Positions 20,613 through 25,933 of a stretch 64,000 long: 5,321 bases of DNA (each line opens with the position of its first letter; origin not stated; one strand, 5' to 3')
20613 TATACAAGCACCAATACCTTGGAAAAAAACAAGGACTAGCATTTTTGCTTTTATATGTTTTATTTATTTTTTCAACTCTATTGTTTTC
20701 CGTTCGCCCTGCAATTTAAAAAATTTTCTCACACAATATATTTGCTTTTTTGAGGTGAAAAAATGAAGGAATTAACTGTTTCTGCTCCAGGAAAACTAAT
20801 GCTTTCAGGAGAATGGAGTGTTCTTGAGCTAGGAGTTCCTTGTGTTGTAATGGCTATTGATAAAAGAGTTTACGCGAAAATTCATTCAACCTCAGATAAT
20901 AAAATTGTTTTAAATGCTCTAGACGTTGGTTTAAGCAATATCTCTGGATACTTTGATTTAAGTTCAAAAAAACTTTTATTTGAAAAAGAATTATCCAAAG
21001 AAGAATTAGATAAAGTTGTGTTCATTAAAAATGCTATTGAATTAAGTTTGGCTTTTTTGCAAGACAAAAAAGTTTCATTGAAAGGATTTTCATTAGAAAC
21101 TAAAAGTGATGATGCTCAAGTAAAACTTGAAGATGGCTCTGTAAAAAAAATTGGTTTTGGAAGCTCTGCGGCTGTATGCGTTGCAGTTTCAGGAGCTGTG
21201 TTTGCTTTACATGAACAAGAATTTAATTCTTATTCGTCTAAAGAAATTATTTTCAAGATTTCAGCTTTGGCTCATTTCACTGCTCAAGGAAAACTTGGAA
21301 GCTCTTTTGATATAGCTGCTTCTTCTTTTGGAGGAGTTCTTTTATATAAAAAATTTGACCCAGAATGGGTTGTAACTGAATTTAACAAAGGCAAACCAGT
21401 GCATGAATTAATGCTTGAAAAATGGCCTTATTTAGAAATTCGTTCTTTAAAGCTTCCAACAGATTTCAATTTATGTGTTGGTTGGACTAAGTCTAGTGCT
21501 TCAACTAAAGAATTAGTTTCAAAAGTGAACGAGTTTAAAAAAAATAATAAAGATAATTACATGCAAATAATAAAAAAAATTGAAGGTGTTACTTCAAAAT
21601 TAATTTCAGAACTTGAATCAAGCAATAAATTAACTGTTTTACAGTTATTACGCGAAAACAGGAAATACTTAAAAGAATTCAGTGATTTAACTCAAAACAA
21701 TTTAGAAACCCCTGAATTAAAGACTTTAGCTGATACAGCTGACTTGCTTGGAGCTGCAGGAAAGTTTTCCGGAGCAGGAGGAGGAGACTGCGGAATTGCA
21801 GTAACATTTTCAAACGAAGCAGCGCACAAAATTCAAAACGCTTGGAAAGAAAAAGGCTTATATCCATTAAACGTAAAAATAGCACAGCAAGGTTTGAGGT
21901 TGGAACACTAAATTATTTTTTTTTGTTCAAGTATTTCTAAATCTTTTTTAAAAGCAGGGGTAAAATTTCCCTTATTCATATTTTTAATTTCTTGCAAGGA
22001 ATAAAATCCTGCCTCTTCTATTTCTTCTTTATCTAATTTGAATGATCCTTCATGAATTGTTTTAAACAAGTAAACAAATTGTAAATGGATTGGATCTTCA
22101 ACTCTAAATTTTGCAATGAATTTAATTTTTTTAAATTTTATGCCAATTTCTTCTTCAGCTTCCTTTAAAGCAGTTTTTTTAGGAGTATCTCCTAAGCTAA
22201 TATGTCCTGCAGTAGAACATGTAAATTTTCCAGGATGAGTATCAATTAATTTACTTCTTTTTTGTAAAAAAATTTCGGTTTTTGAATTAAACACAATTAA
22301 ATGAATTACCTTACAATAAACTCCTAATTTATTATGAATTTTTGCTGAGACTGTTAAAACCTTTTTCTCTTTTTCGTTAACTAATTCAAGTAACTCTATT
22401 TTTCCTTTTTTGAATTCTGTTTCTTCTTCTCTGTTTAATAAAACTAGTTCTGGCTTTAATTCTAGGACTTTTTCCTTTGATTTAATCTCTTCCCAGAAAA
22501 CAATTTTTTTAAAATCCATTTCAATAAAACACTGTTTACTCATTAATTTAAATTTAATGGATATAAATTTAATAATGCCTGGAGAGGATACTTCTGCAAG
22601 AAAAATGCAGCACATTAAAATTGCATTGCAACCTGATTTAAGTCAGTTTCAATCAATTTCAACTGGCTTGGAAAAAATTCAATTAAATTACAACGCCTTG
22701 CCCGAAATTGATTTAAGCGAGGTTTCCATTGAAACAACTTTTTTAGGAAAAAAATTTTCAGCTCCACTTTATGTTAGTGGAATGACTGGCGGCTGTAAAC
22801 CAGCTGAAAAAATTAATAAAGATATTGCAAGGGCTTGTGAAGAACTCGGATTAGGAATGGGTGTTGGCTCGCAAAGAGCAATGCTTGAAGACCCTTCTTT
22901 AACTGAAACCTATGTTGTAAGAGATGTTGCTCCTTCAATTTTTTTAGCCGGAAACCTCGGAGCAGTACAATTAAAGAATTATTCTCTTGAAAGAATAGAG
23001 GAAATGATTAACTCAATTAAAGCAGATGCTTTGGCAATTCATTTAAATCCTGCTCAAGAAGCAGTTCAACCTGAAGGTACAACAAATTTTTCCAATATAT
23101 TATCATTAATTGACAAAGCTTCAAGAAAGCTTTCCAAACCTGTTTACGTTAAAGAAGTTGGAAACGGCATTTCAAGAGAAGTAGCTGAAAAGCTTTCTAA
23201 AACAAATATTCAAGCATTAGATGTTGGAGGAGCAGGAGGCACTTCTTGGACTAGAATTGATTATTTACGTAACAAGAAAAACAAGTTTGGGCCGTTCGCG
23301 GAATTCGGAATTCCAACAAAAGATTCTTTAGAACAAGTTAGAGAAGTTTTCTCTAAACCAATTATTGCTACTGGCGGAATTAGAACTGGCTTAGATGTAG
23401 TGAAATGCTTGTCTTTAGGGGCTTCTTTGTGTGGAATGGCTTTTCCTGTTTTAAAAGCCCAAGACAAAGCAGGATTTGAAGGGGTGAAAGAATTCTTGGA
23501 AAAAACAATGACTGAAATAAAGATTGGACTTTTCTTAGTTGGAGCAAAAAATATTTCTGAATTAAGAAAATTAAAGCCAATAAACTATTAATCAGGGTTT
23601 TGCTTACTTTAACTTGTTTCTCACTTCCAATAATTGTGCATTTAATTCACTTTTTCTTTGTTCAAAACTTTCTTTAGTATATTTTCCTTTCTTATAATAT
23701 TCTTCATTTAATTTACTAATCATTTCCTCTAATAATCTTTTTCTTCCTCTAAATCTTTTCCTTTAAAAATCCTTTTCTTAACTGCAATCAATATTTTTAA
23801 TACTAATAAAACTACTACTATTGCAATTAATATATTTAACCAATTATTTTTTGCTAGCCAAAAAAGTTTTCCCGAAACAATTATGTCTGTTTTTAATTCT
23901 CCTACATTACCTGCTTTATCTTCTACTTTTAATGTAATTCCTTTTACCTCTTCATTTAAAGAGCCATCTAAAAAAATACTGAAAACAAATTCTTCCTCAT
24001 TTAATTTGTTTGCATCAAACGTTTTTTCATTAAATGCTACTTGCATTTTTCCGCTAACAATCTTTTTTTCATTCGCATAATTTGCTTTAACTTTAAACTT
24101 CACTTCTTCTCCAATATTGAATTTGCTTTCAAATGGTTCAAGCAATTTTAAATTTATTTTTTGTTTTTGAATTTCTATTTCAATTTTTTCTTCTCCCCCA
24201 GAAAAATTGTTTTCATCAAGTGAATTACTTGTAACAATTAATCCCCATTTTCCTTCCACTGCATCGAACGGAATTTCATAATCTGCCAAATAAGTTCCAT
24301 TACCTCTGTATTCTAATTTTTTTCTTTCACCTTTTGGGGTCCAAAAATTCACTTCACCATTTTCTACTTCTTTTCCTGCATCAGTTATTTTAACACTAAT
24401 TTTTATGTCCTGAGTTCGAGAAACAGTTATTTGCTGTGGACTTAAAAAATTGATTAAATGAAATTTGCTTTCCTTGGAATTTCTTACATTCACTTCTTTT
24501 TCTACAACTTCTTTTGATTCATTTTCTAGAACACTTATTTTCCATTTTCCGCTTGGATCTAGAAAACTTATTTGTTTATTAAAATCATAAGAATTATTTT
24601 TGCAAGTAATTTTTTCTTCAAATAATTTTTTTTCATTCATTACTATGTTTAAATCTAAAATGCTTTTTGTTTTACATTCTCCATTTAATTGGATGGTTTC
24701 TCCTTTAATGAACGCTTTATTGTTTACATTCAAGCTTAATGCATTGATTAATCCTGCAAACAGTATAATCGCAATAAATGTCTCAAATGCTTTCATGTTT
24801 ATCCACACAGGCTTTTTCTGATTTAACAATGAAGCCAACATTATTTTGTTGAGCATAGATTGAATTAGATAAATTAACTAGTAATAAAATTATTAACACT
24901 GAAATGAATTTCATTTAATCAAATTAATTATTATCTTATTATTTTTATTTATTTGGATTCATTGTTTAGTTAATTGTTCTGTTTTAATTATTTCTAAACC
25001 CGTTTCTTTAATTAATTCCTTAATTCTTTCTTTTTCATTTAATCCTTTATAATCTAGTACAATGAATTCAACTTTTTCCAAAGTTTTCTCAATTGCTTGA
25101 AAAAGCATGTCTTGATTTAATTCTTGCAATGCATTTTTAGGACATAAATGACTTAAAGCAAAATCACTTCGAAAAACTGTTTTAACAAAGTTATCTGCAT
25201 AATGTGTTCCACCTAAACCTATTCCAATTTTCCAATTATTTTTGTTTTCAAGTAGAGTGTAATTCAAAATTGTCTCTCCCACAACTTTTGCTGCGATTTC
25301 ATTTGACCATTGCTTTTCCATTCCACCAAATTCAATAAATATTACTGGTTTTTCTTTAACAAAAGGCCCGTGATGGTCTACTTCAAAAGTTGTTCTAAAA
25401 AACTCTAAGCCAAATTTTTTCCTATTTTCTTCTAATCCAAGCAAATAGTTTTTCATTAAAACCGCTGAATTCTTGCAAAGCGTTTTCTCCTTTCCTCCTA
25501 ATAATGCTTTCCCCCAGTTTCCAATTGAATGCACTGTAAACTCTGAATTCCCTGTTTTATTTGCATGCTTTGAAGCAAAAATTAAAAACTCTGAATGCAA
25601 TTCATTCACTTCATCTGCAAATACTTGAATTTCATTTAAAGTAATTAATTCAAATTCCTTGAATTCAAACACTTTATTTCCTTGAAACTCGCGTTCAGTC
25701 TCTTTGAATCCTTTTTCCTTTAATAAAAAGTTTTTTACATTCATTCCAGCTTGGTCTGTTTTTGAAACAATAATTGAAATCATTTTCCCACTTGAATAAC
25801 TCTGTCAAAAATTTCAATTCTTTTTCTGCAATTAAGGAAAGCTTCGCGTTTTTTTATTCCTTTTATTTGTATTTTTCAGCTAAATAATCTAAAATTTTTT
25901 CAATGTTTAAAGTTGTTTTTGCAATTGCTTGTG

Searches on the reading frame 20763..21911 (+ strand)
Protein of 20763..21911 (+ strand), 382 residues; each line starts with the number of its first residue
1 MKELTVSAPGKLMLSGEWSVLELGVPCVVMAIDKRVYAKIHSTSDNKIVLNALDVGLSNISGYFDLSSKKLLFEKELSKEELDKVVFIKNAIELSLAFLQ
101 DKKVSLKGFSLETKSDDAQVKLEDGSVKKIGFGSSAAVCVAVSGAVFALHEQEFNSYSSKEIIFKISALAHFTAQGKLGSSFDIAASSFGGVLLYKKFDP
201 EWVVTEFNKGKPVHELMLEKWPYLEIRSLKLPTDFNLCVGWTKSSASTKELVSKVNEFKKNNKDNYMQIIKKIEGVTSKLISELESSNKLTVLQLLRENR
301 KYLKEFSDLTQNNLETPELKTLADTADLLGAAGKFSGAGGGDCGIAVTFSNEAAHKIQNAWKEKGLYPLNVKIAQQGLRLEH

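Call 29: search_protein_families(library=ncbifam, proteins=[window:20763-21911:+], max_evalue=0.01)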
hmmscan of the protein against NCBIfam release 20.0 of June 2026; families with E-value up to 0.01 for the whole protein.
window:20763-21911:+ (382 aa): 7 families
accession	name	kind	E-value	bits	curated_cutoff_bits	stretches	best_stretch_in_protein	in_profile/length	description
TIGR01220.1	Pmev_kin_Gr_pos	equivalog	6.6e-74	249.1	165.7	1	5-376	2-357/358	phosphomevalonate kinase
TIGR01219.1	Pmev_kin_ERG8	equivalog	1.2e-33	116.7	376.95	2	124-291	149-329/456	phosphomevalonate kinase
TIGR00549.1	mevalon_kin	equivalog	4.7e-28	98.5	163.05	1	8-346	1-275/276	mevalonate kinase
NF040957.1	Arch_PMK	equivalog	1.1e-27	97.4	500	1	99-380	65-315/316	phosphomevalonate kinase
NF003036.0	PRK03926.1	equivalog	2.3e-26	92.6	403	2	233-381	157-299/302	mevalonate kinase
NF002288.1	PRK01212.1-4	equivalog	0.00067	18.8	194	1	115-204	74-158/303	homoserine kinase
TIGR01920.1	Shik_kin_archae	equivalog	0.0027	17.1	126.85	0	116-194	68-143/266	shikimate kinase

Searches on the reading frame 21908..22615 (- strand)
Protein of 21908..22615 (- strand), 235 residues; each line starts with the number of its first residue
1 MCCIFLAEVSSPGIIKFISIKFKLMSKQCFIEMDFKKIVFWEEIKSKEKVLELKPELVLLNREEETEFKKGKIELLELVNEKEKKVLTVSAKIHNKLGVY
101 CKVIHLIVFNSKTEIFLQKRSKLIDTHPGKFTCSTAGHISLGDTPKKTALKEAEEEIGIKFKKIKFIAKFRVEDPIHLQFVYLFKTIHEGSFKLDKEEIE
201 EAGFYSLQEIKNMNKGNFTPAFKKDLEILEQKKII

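Call 29: search_protein_families(library=ncbifam, proteins=[window:21908-22615:-], max_evalue=0.01)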
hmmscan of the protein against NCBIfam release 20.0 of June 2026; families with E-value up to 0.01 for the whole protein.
window:21908-22615:- (235 aa): 14 families
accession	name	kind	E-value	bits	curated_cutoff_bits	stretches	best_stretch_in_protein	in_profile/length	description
NF011922.0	PRK15393.1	equivalog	3.2e-14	53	152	1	70-226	7-162/182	NUDIX hydrolase YfcD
NF002995.0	PRK03759.1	equivalog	1.5e-10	41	127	1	72-213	5-153/185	isopentenyl-diphosphate Delta-isomerase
TIGR00586.1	mutt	equivalog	7.6e-09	35.7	97.9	1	107-217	11-120/129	8-oxo-dGTP diphosphatase MutT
TIGR02150.1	IPP_isom_1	equivalog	4.5e-08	33.1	105.8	1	78-223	3-156/159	isopentenyl-diphosphate delta-isomerase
NF041652.1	Nud_hyd_Dein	equivalog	6.7e-07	29.7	200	1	106-214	18-131/152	Nudix hydrolase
NF008044.0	PRK10776.1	equivalog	1.2e-06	28.4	148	1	106-176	9-77/130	8-oxo-dGTP diphosphatase MutT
NF041653.1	Nud_hyd_Meth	equivalog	1.6e-05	24.8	300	1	103-224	29-155/170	Nudix hydrolase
NF001935.0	PRK00714.1-2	equivalog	1.8e-05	24.3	259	1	103-171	10-72/183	RNA pyrophosphohydrolase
NF001299.0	PRK00241.1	equivalog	4.4e-05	23.1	158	1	126-212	155-240/263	NAD(+) diphosphatase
TIGR02705.1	nudix_YtkD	equivalog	0.00049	19.7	154.4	1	136-181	51-95/156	RNA deprotection pyrophosphohydrolase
NF007980.0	PRK10707.1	equivalog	0.00054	19.6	134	1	103-170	34-101/192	CoA pyrophosphatase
NF001938.0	PRK00714.1-5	equivalog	0.00071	19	116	1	98-167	10-80/172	RNA pyrophosphohydrolase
TIGR00052.1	TIGR00052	subfamily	0.0028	17.3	79.55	0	135-170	85-120/188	nudix-type nucleoside diphosphatase, YffH/AdpP family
NF006961.0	PRK09438.1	equivalog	0.008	15.6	103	0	105-162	12-64/151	dihydroneopterin triphosphate diphosphatase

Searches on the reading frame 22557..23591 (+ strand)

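Call 56: search_protein_families(library=pfam, proteins=[window:22557-23591:+], max_evalue=0.001)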
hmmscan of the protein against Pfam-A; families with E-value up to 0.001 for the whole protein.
window:22557-23591:+ (344 aa): 5 families
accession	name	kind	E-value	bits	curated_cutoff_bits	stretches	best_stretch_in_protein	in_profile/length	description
PF01070.24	FMN_dh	-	2.3e-23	83.2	24.9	2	185-337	210-344/350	FMN-dependent dehydrogenase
PF00478.31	IMPDH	-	2.8e-07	30.3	25.6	1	179-292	130-233/345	IMP dehydrogenase / GMP reductase domain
PF01180.27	DHO_dh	-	5.3e-05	23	27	1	257-315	226-288/291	Dihydroorotate dehydrogenase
PF01645.23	Glu_synthase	-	5.5e-05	22.9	20.4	1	191-296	200-305/369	Conserved region in glutamate synthase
PF03060.21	NMO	-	0.00022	21.2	28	1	258-304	185-231/331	Nitronate monooxygenase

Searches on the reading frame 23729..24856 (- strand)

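Call 56: search_protein_families(library=pfam, proteins=[window:23729-24856:-], max_evalue=0.001)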
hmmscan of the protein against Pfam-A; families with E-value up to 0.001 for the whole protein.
window:23729-24856:- (375 aa): 0 families

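Call 69: search_protein_families(library=pfam, proteins=[window:23729-24856:-], max_evalue=0.01)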
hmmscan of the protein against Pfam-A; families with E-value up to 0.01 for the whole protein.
window:23729-24856:- (375 aa): 1 family
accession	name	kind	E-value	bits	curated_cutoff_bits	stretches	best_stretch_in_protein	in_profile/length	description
PF00630.25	Filamin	-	0.0039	18.4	26.9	0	148-195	20-70/93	Filamin/ABP280 repeat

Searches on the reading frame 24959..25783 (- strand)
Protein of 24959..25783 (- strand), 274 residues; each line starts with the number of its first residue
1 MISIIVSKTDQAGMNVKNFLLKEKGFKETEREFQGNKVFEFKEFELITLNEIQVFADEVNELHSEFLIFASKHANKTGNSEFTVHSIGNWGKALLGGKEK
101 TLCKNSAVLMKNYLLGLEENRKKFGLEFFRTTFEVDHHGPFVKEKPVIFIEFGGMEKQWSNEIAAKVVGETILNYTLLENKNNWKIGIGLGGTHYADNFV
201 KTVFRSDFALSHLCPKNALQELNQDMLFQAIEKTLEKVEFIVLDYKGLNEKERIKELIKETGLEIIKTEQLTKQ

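Call 56: search_protein_families(library=pfam, proteins=[window:24959-25783:-], max_evalue=0.001)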
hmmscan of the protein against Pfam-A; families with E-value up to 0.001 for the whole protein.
window:24959-25783:- (274 aa): 1 family
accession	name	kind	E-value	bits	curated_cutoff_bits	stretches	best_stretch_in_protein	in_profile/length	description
PF04414.18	tRNA_deacylase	-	8.2e-53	179.4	33.6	1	63-266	4-205/205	D-aminoacyl-tRNA deacylase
